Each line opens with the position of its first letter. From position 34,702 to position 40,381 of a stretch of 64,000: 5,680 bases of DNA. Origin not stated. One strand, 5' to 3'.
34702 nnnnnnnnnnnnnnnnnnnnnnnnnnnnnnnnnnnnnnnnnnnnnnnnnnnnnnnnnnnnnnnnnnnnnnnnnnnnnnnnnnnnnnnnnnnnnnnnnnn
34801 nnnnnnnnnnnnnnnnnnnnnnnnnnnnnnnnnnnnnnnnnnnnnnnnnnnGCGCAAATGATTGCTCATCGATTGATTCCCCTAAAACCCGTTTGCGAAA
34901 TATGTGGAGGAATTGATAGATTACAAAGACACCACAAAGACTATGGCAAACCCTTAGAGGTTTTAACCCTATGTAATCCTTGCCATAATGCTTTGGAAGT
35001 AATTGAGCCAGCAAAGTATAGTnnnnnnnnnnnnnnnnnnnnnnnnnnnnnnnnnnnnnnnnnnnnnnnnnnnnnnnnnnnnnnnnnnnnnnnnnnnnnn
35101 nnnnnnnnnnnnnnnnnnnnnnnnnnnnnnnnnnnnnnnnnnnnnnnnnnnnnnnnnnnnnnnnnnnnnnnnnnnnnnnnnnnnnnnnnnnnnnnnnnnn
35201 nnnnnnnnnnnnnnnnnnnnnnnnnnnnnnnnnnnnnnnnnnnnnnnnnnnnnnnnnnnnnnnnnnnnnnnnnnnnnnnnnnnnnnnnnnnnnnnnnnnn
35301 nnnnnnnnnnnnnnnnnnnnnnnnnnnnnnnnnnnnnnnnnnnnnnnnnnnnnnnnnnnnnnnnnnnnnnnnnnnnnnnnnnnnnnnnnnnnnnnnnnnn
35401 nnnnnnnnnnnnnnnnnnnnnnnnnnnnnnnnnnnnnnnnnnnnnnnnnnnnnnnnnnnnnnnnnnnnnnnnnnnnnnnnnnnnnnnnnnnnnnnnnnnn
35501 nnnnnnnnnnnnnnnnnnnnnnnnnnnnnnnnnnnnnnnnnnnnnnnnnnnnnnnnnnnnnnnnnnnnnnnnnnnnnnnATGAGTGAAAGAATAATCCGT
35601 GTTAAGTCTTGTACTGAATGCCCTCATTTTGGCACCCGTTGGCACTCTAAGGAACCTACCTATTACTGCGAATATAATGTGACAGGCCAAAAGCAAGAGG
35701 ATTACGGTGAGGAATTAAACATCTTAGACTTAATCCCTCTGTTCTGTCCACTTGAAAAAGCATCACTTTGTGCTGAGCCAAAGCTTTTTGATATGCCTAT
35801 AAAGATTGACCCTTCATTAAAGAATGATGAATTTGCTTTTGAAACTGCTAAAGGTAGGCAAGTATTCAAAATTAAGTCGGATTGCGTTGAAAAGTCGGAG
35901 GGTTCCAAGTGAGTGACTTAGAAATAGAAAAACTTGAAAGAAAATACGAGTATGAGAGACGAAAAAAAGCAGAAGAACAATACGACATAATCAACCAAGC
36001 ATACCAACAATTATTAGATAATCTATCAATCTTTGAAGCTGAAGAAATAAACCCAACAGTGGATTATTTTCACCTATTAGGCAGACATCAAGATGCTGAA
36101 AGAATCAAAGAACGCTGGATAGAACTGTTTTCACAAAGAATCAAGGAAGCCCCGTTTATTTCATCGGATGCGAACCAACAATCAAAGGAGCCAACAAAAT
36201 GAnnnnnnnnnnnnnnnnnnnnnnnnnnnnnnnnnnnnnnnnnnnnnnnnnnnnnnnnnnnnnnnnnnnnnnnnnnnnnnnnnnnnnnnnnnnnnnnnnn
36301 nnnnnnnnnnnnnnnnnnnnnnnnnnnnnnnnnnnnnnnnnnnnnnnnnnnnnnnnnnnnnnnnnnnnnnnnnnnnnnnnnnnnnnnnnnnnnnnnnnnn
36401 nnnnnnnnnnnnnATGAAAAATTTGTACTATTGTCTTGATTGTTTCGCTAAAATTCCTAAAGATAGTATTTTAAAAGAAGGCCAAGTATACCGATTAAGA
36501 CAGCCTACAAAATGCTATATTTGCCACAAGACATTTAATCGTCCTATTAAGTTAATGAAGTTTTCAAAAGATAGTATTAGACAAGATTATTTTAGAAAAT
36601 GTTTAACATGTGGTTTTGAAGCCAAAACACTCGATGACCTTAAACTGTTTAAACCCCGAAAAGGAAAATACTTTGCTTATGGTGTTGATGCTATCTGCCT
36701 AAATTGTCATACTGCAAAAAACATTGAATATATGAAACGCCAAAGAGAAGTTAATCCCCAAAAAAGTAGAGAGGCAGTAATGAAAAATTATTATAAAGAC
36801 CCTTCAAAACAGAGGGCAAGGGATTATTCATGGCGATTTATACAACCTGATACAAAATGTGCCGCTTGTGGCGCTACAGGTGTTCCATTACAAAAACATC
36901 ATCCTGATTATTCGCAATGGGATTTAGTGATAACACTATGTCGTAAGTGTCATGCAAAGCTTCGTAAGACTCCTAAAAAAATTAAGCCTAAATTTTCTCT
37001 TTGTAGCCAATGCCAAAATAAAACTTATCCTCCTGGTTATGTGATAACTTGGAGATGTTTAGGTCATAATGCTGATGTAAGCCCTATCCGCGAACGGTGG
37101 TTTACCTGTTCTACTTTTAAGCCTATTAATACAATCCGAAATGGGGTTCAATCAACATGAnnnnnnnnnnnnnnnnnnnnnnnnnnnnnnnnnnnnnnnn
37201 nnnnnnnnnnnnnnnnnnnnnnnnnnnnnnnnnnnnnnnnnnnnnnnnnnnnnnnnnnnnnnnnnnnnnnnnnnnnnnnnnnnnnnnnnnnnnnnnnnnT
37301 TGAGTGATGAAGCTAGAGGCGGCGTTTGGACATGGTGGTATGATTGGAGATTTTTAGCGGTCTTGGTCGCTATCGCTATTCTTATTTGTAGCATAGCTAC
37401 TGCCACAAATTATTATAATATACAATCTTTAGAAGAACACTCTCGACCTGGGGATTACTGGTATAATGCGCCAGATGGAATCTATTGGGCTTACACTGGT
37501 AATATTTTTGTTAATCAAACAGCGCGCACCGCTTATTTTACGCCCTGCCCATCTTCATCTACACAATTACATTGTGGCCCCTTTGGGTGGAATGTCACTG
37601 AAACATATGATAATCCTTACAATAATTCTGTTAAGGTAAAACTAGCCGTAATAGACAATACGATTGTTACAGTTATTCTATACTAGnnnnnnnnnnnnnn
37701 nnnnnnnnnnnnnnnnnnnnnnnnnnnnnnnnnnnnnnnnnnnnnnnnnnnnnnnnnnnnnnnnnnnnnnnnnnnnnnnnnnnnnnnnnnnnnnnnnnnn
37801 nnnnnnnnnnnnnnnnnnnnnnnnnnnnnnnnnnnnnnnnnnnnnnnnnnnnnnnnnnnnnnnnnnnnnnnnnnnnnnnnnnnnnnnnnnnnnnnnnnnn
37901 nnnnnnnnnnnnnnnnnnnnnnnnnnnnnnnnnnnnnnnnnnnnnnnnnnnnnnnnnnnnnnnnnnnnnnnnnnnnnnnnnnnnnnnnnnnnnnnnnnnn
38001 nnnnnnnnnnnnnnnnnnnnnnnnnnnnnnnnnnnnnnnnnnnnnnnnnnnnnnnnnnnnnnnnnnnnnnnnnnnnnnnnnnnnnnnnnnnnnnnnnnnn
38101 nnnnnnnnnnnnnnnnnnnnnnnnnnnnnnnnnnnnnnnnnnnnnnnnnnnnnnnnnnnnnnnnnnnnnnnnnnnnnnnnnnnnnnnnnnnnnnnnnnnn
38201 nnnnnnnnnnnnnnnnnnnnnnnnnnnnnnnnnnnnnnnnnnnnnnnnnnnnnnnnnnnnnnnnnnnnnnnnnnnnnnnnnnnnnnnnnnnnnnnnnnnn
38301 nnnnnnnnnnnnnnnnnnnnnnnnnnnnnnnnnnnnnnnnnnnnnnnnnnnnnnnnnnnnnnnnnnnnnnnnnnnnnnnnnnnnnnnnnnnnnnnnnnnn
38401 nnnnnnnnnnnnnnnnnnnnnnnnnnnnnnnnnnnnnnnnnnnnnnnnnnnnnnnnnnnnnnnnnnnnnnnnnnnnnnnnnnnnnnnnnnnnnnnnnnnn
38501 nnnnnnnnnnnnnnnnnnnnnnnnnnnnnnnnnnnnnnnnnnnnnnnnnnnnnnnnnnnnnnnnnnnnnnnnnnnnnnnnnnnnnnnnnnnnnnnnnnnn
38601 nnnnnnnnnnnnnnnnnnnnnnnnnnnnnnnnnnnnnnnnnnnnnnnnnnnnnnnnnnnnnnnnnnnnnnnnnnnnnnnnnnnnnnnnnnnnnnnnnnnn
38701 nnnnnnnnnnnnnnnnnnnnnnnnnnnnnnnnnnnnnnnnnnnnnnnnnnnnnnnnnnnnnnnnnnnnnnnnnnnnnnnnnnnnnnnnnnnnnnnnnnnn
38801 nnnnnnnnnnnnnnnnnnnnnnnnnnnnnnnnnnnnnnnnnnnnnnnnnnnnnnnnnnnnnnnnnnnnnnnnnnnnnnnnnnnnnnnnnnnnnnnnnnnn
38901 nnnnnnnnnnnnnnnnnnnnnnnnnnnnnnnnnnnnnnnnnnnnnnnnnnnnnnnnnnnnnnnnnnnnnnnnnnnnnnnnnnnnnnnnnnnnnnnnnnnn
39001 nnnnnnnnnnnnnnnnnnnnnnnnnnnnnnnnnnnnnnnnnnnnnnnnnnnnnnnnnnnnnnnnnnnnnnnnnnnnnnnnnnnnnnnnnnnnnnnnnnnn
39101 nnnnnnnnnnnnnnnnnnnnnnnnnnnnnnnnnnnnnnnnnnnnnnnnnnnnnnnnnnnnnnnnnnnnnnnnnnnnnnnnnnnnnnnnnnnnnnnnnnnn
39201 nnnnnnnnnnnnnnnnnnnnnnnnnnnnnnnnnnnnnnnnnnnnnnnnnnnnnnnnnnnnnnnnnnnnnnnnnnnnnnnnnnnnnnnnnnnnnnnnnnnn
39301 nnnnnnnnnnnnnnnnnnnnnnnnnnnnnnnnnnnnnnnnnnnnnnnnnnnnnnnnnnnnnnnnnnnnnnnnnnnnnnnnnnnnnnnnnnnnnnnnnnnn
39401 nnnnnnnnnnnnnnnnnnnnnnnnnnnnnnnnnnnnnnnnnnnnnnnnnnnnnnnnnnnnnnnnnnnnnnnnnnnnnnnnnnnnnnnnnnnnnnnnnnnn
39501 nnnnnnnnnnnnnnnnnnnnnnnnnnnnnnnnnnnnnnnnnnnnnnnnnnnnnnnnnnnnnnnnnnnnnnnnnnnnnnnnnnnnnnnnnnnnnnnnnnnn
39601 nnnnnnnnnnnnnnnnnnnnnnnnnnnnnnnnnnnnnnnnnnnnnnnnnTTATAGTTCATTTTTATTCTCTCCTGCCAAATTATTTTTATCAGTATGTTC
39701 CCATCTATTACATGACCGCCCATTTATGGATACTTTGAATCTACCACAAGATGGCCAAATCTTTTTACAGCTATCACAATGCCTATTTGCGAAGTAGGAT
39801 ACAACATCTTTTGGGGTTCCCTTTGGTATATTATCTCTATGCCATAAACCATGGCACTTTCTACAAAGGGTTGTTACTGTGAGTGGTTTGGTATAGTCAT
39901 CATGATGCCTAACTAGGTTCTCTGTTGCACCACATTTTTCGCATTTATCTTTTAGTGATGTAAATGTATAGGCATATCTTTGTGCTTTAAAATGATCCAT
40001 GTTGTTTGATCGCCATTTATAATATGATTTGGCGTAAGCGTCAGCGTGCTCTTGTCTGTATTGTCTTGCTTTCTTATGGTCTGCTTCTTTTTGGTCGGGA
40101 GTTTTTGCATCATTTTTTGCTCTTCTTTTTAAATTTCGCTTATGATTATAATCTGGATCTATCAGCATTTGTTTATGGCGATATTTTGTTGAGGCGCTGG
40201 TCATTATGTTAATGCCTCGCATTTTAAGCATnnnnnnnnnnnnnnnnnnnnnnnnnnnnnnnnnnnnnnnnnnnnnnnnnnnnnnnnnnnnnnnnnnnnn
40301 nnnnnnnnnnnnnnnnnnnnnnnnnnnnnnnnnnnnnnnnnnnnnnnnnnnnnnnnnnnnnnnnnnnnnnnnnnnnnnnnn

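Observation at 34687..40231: Three paralogous HNH endonucleases (two plus-strand, one minus-strand) and a NUMOD3-Vsr chimera: unusually high homing-endonuclease load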

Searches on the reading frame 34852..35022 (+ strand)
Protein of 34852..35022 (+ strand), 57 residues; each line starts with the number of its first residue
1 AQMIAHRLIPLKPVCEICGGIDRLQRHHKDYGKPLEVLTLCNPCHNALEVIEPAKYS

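Call 58: predict_structure(alignment_id=A4)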
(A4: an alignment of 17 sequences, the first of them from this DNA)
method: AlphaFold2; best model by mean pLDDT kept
length: 57 residues; sequences in the alignment: 17
mean_pLDDT: 95.7   pTM: 0.77
mean pLDDT of the five models: 95.7, 95.7, 94.1, 93.9, 93.7
residues with pLDDT >= 90: 53; 70-90: 4; 50-70: 0; < 50: 0
segments of 3 or more residues with pLDDT < 50: none
pLDDT, mean of each block of 10 residues (from residue 1): 96 98 97 96 97 89
secondary structure, 60 per line:
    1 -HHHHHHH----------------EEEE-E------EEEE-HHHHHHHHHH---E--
elements in order: H2-8 E25-28 E37-40 H42-51

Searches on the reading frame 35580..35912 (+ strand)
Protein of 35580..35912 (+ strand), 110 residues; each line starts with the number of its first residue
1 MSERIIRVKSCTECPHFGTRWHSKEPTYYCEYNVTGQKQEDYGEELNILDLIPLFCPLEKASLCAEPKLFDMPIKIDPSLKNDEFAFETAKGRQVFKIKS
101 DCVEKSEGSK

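Call 21: search_protein_families(library=pfam, proteins=[window:35580-35912:+], max_evalue=0.01)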
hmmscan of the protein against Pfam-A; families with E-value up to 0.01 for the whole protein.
window:35580-35912:+ (110 aa): 0 families

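Call 36: find_related_loci(query=window:35580-35912:+, collection=viral_contigs, flank=6000)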
Query window:35580-35912:+ (110 aa) in viral_contigs; peptide patterns used: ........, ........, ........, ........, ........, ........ (x = any residue, [..] = any of these).
5 stretches matched a pattern, but none encodes a relative of the query by tblastn (E <= 1e-3).

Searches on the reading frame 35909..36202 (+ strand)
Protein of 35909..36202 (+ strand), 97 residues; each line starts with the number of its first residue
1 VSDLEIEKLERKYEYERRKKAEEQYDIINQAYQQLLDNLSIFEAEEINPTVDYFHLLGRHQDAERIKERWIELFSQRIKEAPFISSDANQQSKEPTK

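Call 39: find_encoding_contigs(protein=window:35909-36202:+, flank=4000, max_places=8)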
Protein window:35909-36202:+ (97 aa): 3 contigs read that carry it; 1 place shown.
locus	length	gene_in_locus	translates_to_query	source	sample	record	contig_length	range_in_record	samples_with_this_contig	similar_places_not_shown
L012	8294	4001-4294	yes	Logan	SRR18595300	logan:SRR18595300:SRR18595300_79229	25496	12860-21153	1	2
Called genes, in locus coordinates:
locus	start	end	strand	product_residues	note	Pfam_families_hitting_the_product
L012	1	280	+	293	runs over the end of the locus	PF09414:RNA_ligase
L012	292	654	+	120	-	-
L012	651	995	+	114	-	-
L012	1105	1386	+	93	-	-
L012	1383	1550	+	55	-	-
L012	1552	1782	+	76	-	-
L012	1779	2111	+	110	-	-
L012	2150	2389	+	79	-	-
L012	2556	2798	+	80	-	-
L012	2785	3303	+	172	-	-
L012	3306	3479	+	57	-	-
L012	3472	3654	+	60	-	-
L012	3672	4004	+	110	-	-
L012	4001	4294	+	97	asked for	-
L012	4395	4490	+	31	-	-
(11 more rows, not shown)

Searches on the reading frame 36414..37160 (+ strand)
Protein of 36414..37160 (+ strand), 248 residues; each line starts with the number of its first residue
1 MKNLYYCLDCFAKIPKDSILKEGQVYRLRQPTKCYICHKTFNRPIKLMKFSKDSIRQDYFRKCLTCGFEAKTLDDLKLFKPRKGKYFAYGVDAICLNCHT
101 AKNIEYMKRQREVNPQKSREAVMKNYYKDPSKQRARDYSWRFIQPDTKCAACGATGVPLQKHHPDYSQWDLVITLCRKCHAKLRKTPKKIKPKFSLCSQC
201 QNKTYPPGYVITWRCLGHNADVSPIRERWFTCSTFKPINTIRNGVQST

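Call 4: search_protein_families(library=pfam, proteins=[window:36414-37160:+], max_evalue=1)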
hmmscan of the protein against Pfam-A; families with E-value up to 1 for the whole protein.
window:36414-37160:+ (248 aa): 6 families
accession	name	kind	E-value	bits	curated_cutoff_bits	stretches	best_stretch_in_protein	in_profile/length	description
PF12773.13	DZR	-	0.00025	21.6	27.3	1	175-203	14-33/45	Double zinc ribbon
PF14522.11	Cytochrome_C7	-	0.0085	16.3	24.8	0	5-42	14-52/67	Cytochrome c7 and related cytochrome c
PF22113.1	Mtrc-MtrF_II-IV_dom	-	0.043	13.8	30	0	32-156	82-166/176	Outer membrane cytochrome MtrC/MtrF-like, domains II/IV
PF16813.11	Cas_St_Csn2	-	0.049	13.2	28.8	1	16-65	55-103/343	CRISPR-associated protein Csn2 subfamily St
PF14537.11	Cytochrom_c3_2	-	0.28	12.1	25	0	32-102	7-67/79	Cytochrome c3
PF00096.32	zf-C2H2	-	0.32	12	25.2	1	33-48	2-17/23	Zinc finger, C2H2 type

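Call 5: search_protein_families(library=phrogs, proteins=[window:36414-37160:+], max_evalue=0.01)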
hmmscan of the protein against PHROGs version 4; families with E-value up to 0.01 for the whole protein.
window:36414-37160:+ (248 aa): 2 families
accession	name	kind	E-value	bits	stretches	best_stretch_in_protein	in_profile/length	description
phrog_2340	-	DNA, RNA and nucleotide metabolism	0.00068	20.8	0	32-186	9-162/171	endonuclease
phrog_8048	-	DNA, RNA and nucleotide metabolism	0.00069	19.9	1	115-185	143-227/273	HNH endonuclease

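Call 7: search_protein_families(library=ncbifam, proteins=[window:36414-37160:+], max_evalue=1)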
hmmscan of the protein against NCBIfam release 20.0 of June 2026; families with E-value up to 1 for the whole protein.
window:36414-37160:+ (248 aa): 9 families
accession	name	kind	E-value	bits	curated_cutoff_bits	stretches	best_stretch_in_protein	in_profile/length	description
NF041028.1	decahem_GSU2203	exception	0.0055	15.9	325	1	147-204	102-158/317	GSU2203 family decaheme c-type cytochrome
NF045713.1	CxxCH_16_HmcA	equivalog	0.016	13.8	400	1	25-113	192-266/541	sulfate respiration complex hexadecaheme cytochrome HmcA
NF040563.1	guided_IscB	equivalog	0.021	14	175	1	146-190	192-242/314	RNA-guided endonuclease IscB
TIGR03508.1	decahem_SO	subfamily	0.078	12.4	192.2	0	22-102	108-177/258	DmsE family decaheme c-type cytochrome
TIGR01905.1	paired_CXXCH_1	subfamily_domain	0.11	12.5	25.2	0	93-102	30-39/41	doubled CXXCH domain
NF010268.0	PRK13715.1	equivalog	0.13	12.3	108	1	173-202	34-63/73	conjugal transfer protein TraR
TIGR03655.1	anti_R_Lar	subfamily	0.28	11.5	39.6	1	149-185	4-40/55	Lar family restriction alleviation protein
TIGR02419.1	C4_traR_proteo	subfamily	0.39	11.3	59.7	1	173-202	32-61/64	phage/conjugal plasmid C-4 type zinc finger protein, TraR family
NF038038.1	cytoc_DsrJ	equivalog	0.6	10.4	100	0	77-103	75-101/121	sulfate reduction electron transfer complex DsrMKJOP subunit DsrJ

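Call 84: search_protein_families(library=padloc, proteins=[window:36414-37160:+], max_evalue=0.001)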
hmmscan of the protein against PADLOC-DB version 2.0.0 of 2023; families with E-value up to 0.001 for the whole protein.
window:36414-37160:+ (248 aa): 0 families

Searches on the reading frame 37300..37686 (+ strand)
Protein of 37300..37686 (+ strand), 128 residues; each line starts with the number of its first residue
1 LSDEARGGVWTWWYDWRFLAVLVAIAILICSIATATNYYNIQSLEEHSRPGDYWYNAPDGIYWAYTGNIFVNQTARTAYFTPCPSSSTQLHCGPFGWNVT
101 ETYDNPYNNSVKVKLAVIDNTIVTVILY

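Call 21: search_protein_families(library=pfam, proteins=[window:37300-37686:+], max_evalue=0.01)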
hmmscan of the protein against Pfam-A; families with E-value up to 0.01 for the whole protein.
window:37300-37686:+ (128 aa): 0 families

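Call 38: find_related_loci(query=window:37300-37686:+, collection=viral_contigs, flank=6000)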
Query window:37300-37686:+ (128 aa) in viral_contigs; peptide patterns used: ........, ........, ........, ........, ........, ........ (x = any residue, [..] = any of these).
5 stretches matched a pattern, but none encodes a relative of the query by tblastn (E <= 1e-3).

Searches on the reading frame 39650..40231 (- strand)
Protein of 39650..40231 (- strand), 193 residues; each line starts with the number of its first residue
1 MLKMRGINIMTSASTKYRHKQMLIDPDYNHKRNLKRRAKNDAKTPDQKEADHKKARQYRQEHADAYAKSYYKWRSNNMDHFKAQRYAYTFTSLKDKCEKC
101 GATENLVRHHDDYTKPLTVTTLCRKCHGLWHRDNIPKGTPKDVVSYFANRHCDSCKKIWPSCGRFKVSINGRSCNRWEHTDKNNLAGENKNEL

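Call 4: search_protein_families(library=pfam, proteins=[window:39650-40231:-], max_evalue=1)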
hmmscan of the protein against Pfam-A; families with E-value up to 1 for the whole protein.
window:39650-40231:- (193 aa): 3 families
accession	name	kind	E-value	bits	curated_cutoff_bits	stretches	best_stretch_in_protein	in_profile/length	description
PF20120.5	DUF6510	-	0.046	14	26.4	1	88-130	20-61/86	Family of unknown function (DUF6510)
PF00684.25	DnaJ_CXXCXGXG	-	0.26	12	32.7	0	95-128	16-49/65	DnaJ central domain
PF03213.20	Pox_P35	-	0.47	10.1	22.3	1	26-91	25-82/323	Poxvirus P35 protein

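Call 5: search_protein_families(library=phrogs, proteins=[window:39650-40231:-], max_evalue=0.01)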
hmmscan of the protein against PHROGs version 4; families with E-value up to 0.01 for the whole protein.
window:39650-40231:- (193 aa): 2 families
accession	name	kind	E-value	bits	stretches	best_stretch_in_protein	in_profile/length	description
phrog_2340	-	DNA, RNA and nucleotide metabolism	1.6e-09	39.1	1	28-136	57-165/171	endonuclease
phrog_11793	-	unknown function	1.1e-08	35.7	1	95-136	21-62/65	-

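Call 7: search_protein_families(library=ncbifam, proteins=[window:39650-40231:-], max_evalue=1)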
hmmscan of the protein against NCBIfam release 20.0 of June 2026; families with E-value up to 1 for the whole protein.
window:39650-40231:- (193 aa): 1 family
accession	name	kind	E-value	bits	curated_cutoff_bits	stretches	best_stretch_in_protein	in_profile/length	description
NF004424.0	PRK05766.1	equivalog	0.034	14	54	1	86-126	8-40/54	30S ribosomal protein S14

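Call 84: search_protein_families(library=padloc, proteins=[window:39650-40231:-], max_evalue=0.001)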
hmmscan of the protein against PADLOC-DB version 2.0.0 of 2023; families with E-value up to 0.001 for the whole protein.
window:39650-40231:- (193 aa): 0 families
